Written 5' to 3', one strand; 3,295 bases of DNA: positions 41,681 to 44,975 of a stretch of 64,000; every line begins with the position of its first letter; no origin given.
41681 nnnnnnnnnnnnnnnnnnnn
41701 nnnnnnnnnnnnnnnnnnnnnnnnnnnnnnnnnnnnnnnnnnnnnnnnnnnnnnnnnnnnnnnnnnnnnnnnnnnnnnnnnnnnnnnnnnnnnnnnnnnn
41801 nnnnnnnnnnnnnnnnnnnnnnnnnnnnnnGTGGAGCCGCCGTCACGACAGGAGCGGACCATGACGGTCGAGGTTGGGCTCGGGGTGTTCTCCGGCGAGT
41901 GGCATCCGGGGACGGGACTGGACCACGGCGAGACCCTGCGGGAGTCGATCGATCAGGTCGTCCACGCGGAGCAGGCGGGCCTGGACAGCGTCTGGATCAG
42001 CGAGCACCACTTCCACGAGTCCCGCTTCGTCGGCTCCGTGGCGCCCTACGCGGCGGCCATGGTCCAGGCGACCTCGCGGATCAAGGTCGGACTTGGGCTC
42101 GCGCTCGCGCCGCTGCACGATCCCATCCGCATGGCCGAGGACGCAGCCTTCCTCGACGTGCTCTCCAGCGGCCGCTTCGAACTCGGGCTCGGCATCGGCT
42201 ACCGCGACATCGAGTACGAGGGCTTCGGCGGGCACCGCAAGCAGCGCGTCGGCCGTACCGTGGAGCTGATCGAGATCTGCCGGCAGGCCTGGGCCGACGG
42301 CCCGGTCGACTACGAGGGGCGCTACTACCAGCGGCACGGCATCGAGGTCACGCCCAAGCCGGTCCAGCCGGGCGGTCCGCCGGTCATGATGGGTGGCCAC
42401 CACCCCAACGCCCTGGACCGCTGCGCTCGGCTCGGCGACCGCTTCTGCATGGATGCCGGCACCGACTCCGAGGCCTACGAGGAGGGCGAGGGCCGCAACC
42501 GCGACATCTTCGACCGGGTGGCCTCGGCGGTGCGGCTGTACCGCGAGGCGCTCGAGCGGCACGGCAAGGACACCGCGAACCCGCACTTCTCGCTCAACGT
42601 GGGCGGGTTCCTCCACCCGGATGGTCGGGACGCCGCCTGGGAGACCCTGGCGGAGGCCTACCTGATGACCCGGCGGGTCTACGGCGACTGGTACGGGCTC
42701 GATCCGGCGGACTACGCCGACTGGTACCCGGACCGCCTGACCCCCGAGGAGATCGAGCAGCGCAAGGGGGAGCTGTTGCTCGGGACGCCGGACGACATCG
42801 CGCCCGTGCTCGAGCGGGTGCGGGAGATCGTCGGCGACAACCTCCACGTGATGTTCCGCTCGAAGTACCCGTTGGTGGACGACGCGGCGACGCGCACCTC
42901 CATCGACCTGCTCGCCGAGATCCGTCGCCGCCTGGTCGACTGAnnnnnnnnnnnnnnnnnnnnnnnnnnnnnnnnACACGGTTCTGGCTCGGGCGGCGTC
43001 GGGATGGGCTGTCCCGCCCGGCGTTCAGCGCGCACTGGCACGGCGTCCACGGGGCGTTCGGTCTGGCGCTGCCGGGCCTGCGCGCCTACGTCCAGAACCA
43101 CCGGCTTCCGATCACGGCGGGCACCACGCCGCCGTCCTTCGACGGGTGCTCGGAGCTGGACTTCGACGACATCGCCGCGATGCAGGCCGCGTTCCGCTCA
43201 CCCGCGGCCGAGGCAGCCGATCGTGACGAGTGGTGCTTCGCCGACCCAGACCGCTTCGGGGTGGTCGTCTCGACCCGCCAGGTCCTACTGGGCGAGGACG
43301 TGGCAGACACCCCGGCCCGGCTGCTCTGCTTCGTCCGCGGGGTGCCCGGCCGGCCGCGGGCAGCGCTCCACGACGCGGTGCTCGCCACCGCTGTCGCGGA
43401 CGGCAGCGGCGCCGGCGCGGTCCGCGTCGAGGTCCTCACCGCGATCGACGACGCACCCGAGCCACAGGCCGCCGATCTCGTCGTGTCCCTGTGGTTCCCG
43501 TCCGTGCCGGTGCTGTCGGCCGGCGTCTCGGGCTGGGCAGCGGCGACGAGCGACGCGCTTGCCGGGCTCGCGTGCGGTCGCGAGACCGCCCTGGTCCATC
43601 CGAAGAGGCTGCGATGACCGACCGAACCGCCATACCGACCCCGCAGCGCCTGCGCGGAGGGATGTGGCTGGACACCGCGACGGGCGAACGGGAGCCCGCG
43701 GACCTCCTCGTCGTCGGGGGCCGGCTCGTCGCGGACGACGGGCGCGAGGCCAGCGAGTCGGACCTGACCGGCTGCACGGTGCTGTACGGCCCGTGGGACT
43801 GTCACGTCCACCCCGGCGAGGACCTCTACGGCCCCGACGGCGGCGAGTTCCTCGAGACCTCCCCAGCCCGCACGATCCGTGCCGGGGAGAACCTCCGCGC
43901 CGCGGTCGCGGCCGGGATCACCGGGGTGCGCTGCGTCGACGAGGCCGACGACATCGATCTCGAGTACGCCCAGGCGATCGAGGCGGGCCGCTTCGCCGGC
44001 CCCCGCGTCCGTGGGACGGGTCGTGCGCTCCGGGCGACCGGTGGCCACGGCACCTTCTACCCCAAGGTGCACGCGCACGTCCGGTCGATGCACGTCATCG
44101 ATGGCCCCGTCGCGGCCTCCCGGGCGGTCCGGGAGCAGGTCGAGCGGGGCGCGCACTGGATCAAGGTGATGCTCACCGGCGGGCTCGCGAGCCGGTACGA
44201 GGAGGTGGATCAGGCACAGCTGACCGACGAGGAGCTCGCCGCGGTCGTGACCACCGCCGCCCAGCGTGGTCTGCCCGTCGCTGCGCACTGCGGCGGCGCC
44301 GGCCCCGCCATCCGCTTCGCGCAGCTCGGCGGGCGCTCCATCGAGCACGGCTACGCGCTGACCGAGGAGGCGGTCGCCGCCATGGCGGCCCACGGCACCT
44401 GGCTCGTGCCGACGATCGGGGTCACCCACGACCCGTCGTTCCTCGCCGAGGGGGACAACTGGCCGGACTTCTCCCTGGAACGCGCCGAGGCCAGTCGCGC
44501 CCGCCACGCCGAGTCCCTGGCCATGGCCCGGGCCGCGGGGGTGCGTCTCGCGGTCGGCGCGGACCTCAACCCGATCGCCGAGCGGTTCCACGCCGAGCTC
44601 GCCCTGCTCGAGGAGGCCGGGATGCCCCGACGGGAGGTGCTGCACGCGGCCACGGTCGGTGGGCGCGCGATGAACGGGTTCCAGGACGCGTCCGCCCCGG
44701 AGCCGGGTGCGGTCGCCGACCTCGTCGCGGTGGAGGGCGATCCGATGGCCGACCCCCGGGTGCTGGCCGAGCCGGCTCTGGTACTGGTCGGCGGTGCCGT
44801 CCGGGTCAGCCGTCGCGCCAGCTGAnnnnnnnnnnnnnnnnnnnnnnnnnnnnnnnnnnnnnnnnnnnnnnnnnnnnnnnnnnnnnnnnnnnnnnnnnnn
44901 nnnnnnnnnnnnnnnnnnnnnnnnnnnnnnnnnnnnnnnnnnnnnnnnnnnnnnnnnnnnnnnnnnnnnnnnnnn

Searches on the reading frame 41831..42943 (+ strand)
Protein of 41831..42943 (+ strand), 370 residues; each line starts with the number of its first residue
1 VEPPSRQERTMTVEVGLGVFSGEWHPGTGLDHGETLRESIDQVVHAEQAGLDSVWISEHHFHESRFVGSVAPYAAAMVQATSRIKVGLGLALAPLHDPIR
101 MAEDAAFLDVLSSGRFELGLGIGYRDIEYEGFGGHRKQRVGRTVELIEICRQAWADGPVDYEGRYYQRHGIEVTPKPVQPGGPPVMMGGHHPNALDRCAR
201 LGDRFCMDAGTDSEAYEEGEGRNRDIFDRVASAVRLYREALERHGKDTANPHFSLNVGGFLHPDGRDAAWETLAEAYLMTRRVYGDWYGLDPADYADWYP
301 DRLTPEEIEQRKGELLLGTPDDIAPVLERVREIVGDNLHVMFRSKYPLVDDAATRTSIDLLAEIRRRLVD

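Call 20: search_protein_families(library=pfam, proteins=[window:41831-42943:+], max_evalue=0.00001)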
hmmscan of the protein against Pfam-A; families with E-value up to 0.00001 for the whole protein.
window:41831-42943:+ (370 aa): 1 family
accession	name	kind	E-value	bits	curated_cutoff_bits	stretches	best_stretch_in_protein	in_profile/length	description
PF00296.26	Bac_luciferase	-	4.1e-57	194.4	27.9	1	25-333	10-310/314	Luciferase-like monooxygenase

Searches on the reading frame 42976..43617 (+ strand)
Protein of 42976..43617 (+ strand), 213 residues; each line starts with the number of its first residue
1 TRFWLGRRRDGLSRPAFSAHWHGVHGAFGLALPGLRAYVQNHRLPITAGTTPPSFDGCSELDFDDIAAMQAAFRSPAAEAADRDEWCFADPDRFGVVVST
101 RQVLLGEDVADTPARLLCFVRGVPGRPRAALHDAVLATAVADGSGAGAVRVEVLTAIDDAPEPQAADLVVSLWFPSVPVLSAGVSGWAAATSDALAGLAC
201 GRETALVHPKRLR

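Call 82: search_protein_families(library=pfam, proteins=[window:42976-43617:+], max_evalue=0.001)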
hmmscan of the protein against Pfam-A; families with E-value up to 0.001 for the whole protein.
window:42976-43617:+ (213 aa): 1 family
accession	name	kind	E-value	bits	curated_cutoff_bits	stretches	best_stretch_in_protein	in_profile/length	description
PF07110.17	EthD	-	2.9e-16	60.8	22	1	9-92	1-96/96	EthD domain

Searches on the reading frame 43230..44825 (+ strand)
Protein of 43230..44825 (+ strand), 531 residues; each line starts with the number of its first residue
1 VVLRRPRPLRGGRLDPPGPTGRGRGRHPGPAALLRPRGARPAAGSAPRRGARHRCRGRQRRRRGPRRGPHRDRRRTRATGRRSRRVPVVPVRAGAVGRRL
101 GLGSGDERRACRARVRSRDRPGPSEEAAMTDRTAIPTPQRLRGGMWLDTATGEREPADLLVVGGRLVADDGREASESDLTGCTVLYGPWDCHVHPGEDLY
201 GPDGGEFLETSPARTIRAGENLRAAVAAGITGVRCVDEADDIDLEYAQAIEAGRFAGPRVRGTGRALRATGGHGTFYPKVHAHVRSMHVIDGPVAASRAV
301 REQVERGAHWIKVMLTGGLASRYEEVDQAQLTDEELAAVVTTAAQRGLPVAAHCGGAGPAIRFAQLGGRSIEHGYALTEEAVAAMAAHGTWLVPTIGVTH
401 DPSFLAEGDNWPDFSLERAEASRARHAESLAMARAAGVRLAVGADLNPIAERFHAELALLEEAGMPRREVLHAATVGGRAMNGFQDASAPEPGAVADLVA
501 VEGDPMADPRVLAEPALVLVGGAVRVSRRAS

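Call 20: search_protein_families(library=pfam, proteins=[window:43230-44825:+], max_evalue=0.00001)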
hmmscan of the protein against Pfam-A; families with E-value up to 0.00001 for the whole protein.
window:43230-44825:+ (531 aa): 1 family
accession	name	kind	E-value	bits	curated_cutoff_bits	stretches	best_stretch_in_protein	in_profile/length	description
PF01979.26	Amidohydro_1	-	6.8e-24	85.2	25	1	190-522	8-342/345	Amidohydrolase family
